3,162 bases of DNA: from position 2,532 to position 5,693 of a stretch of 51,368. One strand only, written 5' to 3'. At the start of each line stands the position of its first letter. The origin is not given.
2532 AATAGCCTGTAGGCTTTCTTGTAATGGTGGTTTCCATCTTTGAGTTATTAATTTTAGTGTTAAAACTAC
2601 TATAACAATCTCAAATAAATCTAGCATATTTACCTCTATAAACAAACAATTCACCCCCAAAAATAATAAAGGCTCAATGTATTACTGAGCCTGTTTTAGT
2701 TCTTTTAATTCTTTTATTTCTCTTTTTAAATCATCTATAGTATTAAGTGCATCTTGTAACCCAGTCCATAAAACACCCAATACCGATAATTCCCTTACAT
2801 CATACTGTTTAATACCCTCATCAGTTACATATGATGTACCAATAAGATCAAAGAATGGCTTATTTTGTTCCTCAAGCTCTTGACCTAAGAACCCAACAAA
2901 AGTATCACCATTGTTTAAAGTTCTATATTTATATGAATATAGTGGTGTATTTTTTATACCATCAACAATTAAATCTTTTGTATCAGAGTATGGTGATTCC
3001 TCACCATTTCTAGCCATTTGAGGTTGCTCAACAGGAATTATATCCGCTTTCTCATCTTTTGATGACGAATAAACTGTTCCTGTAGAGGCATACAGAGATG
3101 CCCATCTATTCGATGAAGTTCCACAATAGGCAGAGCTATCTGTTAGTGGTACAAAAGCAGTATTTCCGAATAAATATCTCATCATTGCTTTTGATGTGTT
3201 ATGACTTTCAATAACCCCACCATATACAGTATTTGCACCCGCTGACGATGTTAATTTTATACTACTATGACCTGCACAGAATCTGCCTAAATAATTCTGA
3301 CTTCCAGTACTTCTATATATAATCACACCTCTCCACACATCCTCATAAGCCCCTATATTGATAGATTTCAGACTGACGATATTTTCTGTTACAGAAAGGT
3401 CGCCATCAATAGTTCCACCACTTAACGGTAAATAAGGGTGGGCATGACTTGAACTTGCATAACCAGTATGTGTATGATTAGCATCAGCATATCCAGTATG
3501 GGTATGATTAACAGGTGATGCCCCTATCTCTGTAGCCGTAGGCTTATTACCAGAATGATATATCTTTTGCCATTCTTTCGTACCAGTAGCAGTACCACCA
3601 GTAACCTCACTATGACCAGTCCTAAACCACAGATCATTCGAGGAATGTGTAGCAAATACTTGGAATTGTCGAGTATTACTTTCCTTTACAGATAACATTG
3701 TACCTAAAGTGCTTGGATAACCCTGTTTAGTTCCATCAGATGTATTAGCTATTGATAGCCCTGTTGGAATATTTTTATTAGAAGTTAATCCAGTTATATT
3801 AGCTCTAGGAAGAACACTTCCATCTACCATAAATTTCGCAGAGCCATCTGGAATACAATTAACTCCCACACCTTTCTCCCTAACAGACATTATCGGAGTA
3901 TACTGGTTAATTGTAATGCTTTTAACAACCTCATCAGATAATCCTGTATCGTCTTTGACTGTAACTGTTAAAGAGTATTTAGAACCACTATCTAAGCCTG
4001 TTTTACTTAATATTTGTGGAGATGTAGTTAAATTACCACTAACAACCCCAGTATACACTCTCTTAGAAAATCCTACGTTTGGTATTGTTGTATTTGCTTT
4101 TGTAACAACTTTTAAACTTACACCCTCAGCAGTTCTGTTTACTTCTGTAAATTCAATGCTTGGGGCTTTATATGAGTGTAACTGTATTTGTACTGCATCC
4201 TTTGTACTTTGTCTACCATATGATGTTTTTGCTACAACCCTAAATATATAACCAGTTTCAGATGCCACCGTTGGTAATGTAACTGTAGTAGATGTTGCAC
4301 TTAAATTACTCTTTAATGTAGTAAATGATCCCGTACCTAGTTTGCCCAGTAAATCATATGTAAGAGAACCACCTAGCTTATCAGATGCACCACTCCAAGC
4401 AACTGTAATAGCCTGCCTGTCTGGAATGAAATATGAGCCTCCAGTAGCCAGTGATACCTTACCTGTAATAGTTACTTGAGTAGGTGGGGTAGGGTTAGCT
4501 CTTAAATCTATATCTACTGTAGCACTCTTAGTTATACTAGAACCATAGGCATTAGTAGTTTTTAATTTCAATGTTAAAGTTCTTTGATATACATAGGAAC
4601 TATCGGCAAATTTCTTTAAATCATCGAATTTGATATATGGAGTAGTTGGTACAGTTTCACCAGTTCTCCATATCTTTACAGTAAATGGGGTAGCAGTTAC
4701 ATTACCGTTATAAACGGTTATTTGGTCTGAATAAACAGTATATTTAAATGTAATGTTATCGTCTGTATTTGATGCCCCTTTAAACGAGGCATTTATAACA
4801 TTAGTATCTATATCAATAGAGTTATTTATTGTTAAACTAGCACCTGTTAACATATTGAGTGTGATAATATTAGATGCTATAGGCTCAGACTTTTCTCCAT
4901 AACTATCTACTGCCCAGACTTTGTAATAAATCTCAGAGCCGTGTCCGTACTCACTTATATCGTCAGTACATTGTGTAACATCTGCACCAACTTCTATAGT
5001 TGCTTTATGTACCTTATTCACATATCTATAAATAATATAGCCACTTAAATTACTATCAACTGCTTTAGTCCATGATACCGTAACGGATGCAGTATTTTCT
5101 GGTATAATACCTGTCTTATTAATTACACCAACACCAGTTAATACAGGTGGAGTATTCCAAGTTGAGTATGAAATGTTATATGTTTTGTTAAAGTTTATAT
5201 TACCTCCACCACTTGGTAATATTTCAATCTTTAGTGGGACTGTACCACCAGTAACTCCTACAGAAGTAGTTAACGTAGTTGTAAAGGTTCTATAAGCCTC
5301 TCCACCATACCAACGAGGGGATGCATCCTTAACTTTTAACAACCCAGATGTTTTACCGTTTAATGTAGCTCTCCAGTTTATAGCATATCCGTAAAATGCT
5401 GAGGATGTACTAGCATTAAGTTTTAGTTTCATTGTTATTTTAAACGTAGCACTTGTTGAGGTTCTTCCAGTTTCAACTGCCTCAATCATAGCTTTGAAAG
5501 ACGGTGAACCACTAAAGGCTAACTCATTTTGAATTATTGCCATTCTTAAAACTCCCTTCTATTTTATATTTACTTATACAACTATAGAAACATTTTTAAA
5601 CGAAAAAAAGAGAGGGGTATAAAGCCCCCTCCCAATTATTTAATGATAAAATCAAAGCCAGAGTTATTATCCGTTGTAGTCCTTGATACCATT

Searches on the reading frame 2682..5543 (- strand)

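Call 65: search_protein_families(library=phrogs, proteins=[window:2682-5543:-], max_evalue=0.00001)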
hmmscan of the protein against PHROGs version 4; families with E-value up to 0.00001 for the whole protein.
window:2682-5543:- (953 aa): 1 family
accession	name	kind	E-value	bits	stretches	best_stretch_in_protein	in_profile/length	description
phrog_7121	-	tail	9.4e-06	25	1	676-838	657-808/927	tail fiber protein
